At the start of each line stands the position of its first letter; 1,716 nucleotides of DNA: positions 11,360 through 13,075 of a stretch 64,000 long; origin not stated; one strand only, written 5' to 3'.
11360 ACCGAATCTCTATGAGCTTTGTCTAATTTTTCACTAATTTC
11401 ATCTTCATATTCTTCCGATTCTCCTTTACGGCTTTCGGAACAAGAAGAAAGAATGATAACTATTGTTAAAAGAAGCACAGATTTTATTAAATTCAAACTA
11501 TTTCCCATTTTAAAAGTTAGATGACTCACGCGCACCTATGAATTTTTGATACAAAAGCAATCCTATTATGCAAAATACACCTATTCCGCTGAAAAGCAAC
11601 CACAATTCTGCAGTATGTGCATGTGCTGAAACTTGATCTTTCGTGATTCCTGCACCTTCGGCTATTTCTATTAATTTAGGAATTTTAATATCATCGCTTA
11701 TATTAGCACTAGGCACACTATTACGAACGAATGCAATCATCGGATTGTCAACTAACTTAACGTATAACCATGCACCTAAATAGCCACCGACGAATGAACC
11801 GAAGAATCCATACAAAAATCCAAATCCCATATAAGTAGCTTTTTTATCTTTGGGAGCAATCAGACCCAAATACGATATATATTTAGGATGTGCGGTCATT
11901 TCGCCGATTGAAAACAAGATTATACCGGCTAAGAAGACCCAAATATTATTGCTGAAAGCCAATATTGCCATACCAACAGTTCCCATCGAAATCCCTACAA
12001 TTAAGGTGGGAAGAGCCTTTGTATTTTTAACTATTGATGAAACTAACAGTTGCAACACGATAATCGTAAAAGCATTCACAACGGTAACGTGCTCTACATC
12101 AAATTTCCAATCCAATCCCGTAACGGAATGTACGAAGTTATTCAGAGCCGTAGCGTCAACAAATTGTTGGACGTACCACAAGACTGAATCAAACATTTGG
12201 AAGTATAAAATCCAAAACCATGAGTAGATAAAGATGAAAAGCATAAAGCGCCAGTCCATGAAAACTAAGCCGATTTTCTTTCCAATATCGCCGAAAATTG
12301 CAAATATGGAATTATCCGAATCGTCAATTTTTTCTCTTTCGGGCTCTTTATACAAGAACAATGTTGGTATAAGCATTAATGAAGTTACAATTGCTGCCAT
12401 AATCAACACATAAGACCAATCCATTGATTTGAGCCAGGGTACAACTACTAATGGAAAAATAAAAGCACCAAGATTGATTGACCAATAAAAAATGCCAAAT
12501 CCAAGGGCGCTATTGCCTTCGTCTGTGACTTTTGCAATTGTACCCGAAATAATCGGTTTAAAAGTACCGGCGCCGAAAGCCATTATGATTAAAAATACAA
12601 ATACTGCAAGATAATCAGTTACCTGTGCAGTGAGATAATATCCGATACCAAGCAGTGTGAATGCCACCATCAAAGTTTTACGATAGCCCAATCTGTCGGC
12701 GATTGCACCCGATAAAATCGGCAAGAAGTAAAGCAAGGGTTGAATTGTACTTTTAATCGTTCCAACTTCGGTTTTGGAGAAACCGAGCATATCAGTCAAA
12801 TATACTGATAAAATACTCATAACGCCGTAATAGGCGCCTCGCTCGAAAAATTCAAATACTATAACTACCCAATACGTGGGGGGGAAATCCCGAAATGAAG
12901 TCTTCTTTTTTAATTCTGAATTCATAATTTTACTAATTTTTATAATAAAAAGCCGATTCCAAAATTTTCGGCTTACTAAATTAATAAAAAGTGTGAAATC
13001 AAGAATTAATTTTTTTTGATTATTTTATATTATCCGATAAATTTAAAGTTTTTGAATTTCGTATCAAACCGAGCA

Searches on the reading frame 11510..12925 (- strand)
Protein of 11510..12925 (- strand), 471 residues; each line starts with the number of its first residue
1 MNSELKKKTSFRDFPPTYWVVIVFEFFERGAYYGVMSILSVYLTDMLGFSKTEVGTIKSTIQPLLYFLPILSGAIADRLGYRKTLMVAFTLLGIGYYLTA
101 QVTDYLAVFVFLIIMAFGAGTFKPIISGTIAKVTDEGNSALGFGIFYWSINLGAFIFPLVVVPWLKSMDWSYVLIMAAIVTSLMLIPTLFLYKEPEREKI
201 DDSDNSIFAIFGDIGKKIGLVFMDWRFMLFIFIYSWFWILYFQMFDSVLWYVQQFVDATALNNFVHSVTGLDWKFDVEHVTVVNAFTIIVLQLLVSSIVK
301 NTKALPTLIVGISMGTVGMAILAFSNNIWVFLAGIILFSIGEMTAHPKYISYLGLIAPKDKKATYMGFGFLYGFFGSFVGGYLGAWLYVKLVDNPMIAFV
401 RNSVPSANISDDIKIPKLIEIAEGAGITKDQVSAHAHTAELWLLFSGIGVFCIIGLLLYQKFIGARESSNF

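Call 109: search_protein_families(library=pfam, proteins=[window:11510-12925:-], max_evalue=0.00001)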
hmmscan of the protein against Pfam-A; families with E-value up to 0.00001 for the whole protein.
window:11510-12925:- (471 aa): 2 families
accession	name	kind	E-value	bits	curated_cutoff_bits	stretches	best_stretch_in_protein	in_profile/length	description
PF07690.21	MFS_1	-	1.6e-30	106.7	33.4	1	26-380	6-346/347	Major Facilitator Superfamily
PF00854.27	PTR2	-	3.5e-08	33.2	27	1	94-173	13-101/392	POT family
